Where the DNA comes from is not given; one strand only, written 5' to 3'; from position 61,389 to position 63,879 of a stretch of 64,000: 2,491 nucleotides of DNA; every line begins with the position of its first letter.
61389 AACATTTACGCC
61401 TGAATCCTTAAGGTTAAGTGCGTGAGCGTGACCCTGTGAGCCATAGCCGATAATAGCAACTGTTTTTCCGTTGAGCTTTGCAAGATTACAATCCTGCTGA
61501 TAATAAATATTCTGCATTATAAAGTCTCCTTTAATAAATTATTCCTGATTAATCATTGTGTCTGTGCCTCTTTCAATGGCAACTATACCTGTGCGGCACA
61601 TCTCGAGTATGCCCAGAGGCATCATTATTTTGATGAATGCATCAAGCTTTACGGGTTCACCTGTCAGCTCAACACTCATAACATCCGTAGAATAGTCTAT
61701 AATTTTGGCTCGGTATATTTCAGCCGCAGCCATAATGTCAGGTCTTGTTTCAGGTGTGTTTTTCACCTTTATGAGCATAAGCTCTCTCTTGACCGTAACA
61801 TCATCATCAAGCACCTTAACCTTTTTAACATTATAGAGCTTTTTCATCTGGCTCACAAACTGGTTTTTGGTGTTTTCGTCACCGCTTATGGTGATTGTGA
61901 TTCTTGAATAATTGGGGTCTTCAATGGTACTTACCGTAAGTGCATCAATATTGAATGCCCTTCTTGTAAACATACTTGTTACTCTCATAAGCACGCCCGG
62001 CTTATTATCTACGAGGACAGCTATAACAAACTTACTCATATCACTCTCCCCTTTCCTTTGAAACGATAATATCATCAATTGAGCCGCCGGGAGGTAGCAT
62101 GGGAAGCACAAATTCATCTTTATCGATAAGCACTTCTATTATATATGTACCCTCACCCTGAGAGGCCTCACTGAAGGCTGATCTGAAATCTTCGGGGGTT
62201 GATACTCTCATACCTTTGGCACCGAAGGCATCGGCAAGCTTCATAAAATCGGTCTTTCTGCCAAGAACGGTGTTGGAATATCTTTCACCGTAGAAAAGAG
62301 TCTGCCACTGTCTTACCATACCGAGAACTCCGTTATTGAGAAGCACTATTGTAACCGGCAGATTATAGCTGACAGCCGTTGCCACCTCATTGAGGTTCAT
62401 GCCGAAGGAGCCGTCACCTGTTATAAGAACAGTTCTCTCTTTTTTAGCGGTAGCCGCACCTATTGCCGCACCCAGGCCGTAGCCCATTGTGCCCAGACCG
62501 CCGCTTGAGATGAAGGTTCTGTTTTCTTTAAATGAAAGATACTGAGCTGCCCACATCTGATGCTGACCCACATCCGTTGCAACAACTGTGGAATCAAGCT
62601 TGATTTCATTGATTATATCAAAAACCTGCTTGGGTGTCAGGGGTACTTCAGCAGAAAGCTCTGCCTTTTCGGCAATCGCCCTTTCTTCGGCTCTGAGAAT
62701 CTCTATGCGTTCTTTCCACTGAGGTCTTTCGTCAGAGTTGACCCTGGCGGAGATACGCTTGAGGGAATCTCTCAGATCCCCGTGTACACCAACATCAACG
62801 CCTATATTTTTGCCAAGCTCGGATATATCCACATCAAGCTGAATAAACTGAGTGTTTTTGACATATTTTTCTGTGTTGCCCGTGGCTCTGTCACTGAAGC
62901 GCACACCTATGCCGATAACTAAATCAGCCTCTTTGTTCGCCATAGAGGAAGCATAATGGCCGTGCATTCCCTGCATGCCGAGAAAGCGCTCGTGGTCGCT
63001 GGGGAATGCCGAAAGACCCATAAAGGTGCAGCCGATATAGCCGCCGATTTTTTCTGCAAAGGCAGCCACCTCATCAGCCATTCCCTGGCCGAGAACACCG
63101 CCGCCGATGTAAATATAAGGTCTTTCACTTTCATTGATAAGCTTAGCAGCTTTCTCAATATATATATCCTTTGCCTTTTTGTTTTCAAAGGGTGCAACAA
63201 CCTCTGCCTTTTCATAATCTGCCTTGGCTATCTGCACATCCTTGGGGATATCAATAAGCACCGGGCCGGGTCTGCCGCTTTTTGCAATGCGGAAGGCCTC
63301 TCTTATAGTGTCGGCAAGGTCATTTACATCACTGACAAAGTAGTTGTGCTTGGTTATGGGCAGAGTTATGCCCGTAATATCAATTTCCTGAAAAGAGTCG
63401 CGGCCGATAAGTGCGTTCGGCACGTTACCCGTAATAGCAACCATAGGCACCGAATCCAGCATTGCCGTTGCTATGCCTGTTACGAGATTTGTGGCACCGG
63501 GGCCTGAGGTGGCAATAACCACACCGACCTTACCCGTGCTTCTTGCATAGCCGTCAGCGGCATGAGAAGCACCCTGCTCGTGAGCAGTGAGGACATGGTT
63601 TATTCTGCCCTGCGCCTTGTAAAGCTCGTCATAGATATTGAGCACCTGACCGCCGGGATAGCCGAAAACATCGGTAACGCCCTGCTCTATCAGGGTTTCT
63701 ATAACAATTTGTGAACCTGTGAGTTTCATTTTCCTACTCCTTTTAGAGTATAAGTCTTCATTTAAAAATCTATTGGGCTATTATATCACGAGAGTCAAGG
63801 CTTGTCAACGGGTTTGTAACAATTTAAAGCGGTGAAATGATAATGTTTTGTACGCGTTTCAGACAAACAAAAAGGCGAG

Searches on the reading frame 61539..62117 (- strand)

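Call 81: search_protein_families(library=pfam, proteins=[window:61539-62117:-], max_evalue=0.001)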
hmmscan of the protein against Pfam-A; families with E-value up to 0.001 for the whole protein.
window:61539-62117:- (192 aa): 5 families
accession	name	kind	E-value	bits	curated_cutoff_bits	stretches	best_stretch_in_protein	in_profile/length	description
PF10369.15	ALS_ss_C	-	4.4e-31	107.2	23.2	1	111-184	1-74/74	Small subunit of acetolactate synthase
PF22629.2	ACT_AHAS_ss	-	6.8e-22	77.9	27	1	32-97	1-65/67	AHAS small subunit-like ACT domain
PF13710.12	ACT_5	-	6.7e-16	58.3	27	1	39-100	2-62/62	ACT domain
PF01842.31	ACT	-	1.2e-09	38.2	27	1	31-94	2-64/66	ACT domain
PF13291.12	ACT_4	-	0.00075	20.6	27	0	32-78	9-55/80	ACT domain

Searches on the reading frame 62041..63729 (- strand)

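Call 81: search_protein_families(library=pfam, proteins=[window:62041-63729:-], max_evalue=0.001)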
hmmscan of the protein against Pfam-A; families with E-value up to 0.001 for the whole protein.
window:62041-63729:- (562 aa): 3 families
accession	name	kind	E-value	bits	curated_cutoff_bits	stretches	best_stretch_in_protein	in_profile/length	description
PF02775.26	TPP_enzyme_C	-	1.5e-56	190.9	21.9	1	386-533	1-151/151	Thiamine pyrophosphate enzyme, C-terminal TPP binding domain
PF00205.28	TPP_enzyme_M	-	1.2e-41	142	30.4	1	191-325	1-136/137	Thiamine pyrophosphate enzyme, central domain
PF02776.23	TPP_enzyme_N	-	6.6e-41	139.3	26.8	1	4-120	2-118/119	Thiamine pyrophosphate enzyme, N-terminal TPP binding domain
